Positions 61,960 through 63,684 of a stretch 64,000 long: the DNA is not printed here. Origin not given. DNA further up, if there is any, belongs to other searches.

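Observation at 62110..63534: Membrane-anchored spermidine-synthase-like protein in the slot where Trb/VirB clusters normally encode the polytopic VirB6/TrbL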

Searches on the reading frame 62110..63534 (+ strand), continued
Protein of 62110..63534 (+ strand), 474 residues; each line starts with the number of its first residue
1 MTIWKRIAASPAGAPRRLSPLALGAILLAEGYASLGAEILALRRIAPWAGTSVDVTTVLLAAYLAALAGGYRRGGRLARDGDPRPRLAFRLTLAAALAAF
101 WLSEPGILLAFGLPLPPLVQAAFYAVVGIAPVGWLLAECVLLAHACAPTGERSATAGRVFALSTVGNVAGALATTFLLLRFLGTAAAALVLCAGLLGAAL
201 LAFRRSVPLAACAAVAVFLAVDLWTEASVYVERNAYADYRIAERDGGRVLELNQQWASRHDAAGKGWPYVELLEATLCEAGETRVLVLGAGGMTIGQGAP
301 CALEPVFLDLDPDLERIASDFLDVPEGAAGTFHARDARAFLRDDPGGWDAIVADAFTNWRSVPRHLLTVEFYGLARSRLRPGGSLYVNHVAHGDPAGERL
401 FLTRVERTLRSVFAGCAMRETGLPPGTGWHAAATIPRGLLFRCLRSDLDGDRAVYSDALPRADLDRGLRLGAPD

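Call 39: find_homologous_proteins(query=A1, max_evalue=1e-10)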
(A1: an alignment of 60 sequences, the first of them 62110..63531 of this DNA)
Query A1 (60 sequences) (474 aa, profile of the alignment): 303 proteins with E <= 1e-10 among 8000 candidates; the best 120 are listed.
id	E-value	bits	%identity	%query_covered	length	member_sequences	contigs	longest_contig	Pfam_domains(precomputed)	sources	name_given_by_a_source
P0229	8.7e-155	534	25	93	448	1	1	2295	-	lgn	-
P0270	2.3e-143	496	31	94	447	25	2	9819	PF13649.13,PF01564.24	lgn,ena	-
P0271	1.0e-142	494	63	99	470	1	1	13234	-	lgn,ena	-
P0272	7.5e-142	491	64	93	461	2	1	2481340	-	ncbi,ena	-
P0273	2.8e-141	489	31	95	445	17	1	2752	PF01564.24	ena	-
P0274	4.5e-141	489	31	95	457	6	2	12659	PF13649.13,PF08241.19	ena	-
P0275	5.6e-141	488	30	95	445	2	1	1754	PF01564.24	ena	-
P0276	1.2e-140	487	31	95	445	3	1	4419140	PF13649.13,PF01564.24,PF08241.19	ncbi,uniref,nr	ncbi:fused MFS/spermidine synthase [Ferribacterium limneticum]|uniref:fused MFS/spermidine synthase 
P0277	4.1e-140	486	34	95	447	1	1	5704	PF13649.13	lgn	-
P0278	7.7e-139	481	30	93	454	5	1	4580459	PF13649.13,PF01564.24,PF08241.19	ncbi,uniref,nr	ncbi:fused MFS/spermidine synthase [Dechloromonas denitrificans]|uniref:fused MFS/spermidine synthas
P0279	1.4e-138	481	31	95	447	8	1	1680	PF13649.13,PF01564.24,PF08241.19,PF08242.19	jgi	jgi:predicted membrane-bound spermidine synthase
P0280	1.8e-138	480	33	95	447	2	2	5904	PF13649.13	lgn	-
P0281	3.6e-138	479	33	95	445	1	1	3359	PF13649.13,PF08241.19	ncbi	-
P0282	3.6e-138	479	36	81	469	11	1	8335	-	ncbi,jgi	-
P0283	1.4e-137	477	36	77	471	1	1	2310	-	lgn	-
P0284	6.3e-137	475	50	94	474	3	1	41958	-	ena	-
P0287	1.7e-136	474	33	93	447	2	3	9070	PF13649.13,PF01564.24,PF08241.19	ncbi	-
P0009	4.6e-136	472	77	97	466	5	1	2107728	-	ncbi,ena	-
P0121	8.9e-136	471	54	95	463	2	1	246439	-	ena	-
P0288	9.9e-136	471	30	95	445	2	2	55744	PF13649.13,PF01564.24,PF08241.19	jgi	-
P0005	3.3e-134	466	80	96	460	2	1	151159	-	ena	-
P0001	5.5e-134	465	100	100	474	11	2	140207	-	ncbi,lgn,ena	-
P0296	1.2e-133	464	52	96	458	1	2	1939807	-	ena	-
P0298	1.6e-133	464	58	97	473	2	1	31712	PF01564.24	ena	-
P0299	1.7e-133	464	34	95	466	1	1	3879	PF01564.24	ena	-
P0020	3.5e-132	459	68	96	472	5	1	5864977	-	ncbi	-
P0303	1.2e-131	458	33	94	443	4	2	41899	-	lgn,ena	-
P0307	2.7e-131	456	46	95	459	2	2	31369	-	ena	-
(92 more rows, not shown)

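Call 40: find_encoding_contigs(protein=P0121, flank=10000, max_places=2)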
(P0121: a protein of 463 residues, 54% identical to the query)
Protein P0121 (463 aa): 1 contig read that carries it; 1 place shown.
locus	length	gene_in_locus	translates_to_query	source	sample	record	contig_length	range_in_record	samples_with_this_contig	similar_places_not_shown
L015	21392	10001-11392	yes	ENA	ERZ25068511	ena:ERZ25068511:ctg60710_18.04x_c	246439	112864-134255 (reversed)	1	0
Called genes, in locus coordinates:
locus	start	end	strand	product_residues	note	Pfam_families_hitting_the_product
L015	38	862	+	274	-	-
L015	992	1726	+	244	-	PF04002:RadC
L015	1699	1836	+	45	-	-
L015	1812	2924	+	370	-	PF01385:OrfB_IS605, PF07282:Cas12f1-like_TNB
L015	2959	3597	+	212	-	-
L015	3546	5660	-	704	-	PF01751:Toprim, PF01131:Topoisom_bac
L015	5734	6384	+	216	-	-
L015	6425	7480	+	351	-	-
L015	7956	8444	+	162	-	-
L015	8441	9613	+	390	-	PF04235:DUF418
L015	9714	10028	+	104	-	-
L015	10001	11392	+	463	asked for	-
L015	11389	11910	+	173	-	-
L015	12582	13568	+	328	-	-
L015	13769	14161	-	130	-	-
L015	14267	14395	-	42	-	-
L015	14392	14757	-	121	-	PF00375:SDF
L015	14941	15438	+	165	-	-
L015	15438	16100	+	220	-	-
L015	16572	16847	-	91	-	-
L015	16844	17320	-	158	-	-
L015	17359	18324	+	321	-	-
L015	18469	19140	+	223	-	-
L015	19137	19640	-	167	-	PF01464:SLT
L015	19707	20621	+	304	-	PF10686:YAcAr (weak)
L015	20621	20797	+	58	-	-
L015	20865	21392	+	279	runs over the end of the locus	-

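Call 41: find_encoding_contigs(protein=P0307, flank=10000, max_places=2)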
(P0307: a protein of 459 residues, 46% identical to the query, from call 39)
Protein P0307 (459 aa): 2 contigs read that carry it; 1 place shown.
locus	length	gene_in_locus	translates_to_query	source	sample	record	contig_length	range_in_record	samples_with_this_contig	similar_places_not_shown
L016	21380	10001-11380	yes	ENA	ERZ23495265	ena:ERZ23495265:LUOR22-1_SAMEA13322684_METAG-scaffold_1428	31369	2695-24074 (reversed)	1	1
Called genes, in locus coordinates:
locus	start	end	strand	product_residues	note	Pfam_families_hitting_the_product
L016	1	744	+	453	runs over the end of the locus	-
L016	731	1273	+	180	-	-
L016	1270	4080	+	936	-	PF11130:TraC_F_IV, PF19044:P-loop_TraG (faint)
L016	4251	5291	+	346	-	PF06834:TraU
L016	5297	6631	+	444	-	-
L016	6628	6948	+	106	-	-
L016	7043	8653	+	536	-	PF07916:TraG_N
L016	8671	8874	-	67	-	-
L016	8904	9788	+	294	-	PF16793:RepB_primase, PF22448:RepB_primase_C (weak)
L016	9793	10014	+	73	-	-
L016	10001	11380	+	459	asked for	-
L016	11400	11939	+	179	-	-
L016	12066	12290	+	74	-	-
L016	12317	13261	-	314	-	-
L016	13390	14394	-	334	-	PF00239:Resolvase, PF07508:Recombinase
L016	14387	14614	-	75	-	-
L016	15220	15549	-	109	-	-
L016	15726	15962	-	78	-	-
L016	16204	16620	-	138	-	PF14216:DUF4326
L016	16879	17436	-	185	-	-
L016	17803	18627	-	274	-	PF23639:DUF7146, PF13362:Toprim_3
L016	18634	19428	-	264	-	-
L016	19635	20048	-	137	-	-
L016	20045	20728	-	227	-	-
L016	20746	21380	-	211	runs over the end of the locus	PF08719:NADAR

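Call 42: find_encoding_contigs(protein=P0276, flank=10000, max_places=2)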
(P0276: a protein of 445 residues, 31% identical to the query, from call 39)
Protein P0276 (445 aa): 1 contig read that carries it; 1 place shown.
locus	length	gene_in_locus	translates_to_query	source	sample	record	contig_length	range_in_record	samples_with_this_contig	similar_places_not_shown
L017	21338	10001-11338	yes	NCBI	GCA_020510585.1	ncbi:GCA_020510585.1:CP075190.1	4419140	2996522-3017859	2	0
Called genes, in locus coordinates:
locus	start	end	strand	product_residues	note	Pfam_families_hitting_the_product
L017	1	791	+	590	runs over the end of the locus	PF01011:PQQ, PF13570:Beta-prop_ACSF4, PF13360:PQQ_2, PF01011:PQQ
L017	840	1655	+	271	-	PF00497:SBP_bac_3 (weak)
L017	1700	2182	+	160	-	PF13442:Cytochrome_CBB3, PF00034:Cytochrom_C (weak)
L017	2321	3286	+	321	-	PF16881:LIAS_N (weak), PF04055:Radical_SAM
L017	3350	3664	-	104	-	-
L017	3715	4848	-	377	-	PF20968:MASE8 (weak), PF00990:GGDEF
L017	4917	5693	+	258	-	PF04654:DUF599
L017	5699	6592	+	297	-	PF00892:EamA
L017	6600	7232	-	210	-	PF00574:CLP_protease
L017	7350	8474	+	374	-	PF05222:AlaDh_PNT_N, PF01262:AlaDh_PNT_C, PF07992:Pyr_redox_2 (weak), PF01488:Shikimate_DH (weak), PF02826:2-Hacid_dh_C (weak), PF00070:Pyr_redox (weak)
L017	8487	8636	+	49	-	-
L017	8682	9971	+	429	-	PF01595:CNNM, PF00571:CBS (faint), PF03471:CorC_HlyC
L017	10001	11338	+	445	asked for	PF01564:Spermine_synth (weak), PF08241:Methyltransf_11 (faint), PF13649:Methyltransf_25 (weak)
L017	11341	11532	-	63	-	-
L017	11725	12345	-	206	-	PF00440:TetR_N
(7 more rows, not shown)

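Call 53: predict_structure(alignment_id=A2)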
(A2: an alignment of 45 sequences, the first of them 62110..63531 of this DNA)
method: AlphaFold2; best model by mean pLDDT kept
length: 474 residues; sequences in the alignment: 45
mean_pLDDT: 91.2   pTM: 0.78
mean pLDDT of the five models: 91.2, 90.1, 89.8, 88.3, 87.3
residues with pLDDT >= 90: 360; 70-90: 83; 50-70: 30; < 50: 1
segments of 3 or more residues with pLDDT < 50: none
pLDDT, mean of each block of 10 residues (from residue 1): 61 81 98 98 90 93 98 96 96 98 96 94 98 98 94 94 97 95 95 98 95 95 87 77 93 87 91 97 93 86 95 93 91 94 96 82 88 97 96 83 94 96 93 91 95 78 70 51
secondary structure, 60 per line:
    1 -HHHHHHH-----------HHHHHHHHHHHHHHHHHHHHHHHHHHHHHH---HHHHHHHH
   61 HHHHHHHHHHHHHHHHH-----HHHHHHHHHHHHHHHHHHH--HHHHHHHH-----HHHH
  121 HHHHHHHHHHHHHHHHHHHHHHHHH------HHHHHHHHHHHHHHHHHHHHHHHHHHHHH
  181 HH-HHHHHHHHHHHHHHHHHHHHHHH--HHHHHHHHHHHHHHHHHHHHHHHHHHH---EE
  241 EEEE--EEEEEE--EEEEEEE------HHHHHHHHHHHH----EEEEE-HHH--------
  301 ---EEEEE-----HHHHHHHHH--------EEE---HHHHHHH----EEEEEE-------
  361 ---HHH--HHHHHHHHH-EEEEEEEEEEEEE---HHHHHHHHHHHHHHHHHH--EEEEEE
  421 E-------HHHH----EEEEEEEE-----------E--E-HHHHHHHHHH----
elements in order: H2-8 H20-49 H53-77 H83-101 H104-111 H117-145 H152-182 H184-206 H209-235 E239-244 E247-252 E255-261 H268-279 E284-288 E304-308 H314-322 E331-333 H337-343 E348-353 H369-377 E379-391 H395-412 E415-421 H429-432 E437-444 H461-470

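Call 55: fold_search(model_id=the predicted structure, library=pdb)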
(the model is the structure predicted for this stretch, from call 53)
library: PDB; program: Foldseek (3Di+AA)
matches with E <= 10: 1389; with E <= 0.001: 234
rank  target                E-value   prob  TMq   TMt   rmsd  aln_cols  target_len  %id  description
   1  3gjy                  2.2e-08  1.00  0.35  0.56   9.9       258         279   18  Crystal structure of a probable spermidine synthase from Corynebacterium glutamicum ATCC 13032 (released 2009-03-24)
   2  3anx_A                1.9e-07  1.00  0.35  0.51   8.9       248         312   22  Crystal structure of triamine/agmatine aminopropyltransferase (SPEE) from thermus thermophilus, complexed with MTA (released 2011-04-13)
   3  6o65_D                2.2e-07  1.00  0.34  0.53   4.5       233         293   18  Crystal Structure of Arabidopsis thaliana Spermidine Synthase isoform 1 (AtSPDS1) in complex with decarboxylated S-ade (released 2019-06-05)
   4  7xif_A                2.4e-07  1.00  0.34  0.53   9.0       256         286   21  Crystal structure of the aminopropyltransferase, SpeE from hyperthermophilic crenarchaeon, Pyrobaculum calidifontis in (released 2022-06-15)
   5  3anx_B                2.5e-07  1.00  0.34  0.49   8.9       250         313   24  Crystal structure of triamine/agmatine aminopropyltransferase (SPEE) from thermus thermophilus, complexed with MTA (released 2011-04-13)
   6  8iyi_A                2.6e-07  1.00  0.34  0.53   9.9       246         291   18  Spermidine synthase from Kluyveromyces lactis (released 2023-06-28)
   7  6o64_F                2.8e-07  1.00  0.34  0.54   4.4       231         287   18  Crystal Structure of Arabidopsis thaliana Spermidine Synthase isoform 2 (AtSPDS2) (released 2019-06-05)
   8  1uir_B                2.8e-07  1.00  0.33  0.48   9.2       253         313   22  Crystal Structure of Polyamine Aminopropyltransfease from Thermus thermophilus (released 2003-08-05)
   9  6o64_C                2.9e-07  1.00  0.33  0.54   4.4       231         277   18  Crystal Structure of Arabidopsis thaliana Spermidine Synthase isoform 2 (AtSPDS2) (released 2019-06-05)
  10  1uir_A                3.4e-07  1.00  0.32  0.47  11.4       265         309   22  Crystal Structure of Polyamine Aminopropyltransfease from Thermus thermophilus (released 2003-08-05)
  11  6o64_D                4.5e-07  1.00  0.33  0.54   4.4       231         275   18  Crystal Structure of Arabidopsis thaliana Spermidine Synthase isoform 2 (AtSPDS2) (released 2019-06-05)
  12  7xif_D                4.9e-07  1.00  0.32  0.50   8.9       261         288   19  Crystal structure of the aminopropyltransferase, SpeE from hyperthermophilic crenarchaeon, Pyrobaculum calidifontis in (released 2022-06-15)
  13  2o06_B                5.1e-07  1.00  0.35  0.54   4.7       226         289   18  Human spermidine synthase (released 2006-12-12)
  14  2zsu_C                5.8e-07  1.00  0.34  0.55   8.8       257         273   18  Crystal structure of spermidine synthase from Pyrococcus horikoshii OT3, P1 form (released 2008-10-21)
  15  2zsu_B                6.4e-07  1.00  0.34  0.56   8.9       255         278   17  Crystal structure of spermidine synthase from Pyrococcus horikoshii OT3, P1 form (released 2008-10-21)
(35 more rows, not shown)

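Call 59: find_encoding_contigs(protein=P0284, flank=10000, max_places=2)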
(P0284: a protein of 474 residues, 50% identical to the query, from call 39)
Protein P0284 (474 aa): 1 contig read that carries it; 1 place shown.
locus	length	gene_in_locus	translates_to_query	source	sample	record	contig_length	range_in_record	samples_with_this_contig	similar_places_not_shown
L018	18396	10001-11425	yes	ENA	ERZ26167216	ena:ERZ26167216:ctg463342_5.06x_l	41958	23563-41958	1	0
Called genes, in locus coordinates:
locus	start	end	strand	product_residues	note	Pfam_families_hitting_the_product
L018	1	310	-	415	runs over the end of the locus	PF25084:LbH_EIF2B (weak), PF00132:Hexapep (weak), PF14602:Hexapep_2 (faint), PF25087:GMPPB_C (weak)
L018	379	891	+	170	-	PF26948:DUF8296 (weak)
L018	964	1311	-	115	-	PF01464:SLT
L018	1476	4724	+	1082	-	PF22397:NADAR-DarT1, PF10686:YAcAr, PF14216:DUF4326, PF10686:YAcAr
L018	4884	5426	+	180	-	-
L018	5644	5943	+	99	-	-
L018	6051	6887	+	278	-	PF13589:HATPase_c_3 (weak)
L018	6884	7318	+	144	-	PF01555:N6_N4_Mtase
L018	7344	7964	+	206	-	PF01555:N6_N4_Mtase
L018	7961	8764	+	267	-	PF01507:PAPS_reduct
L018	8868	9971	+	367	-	PF06559:DCD_N, PF22769:DCD, PF22569:DCD_C, PF22769:DCD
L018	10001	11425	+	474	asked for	-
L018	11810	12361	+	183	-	-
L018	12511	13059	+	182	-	PF13532:2OG-FeII_Oxy_2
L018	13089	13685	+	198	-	PF13532:2OG-FeII_Oxy_2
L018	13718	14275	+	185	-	-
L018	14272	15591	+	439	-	PF19663:DUF6166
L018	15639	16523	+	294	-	PF01078:Mg_chelatase (weak)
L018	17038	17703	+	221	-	PF14239:RRXRR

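Call 60: find_encoding_contigs(protein=P0296, flank=10000, max_places=2)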
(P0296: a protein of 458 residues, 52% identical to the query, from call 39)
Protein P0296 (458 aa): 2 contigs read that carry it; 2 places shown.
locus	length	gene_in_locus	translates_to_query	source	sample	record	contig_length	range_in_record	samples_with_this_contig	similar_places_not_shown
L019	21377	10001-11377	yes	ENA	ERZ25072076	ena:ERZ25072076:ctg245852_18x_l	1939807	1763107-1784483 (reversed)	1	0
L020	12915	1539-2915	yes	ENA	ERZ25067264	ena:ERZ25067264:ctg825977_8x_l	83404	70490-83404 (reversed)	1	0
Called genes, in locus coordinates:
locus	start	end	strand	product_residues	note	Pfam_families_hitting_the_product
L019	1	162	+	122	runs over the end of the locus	-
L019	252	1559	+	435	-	-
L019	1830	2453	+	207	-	-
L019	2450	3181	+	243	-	-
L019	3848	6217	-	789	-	PF01751:Toprim, PF01131:Topoisom_bac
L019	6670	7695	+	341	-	-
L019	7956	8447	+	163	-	-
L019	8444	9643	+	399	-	PF04235:DUF418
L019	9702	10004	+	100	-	-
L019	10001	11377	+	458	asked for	-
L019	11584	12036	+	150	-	-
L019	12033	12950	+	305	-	-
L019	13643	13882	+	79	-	-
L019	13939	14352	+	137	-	-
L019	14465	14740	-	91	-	-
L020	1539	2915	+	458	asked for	-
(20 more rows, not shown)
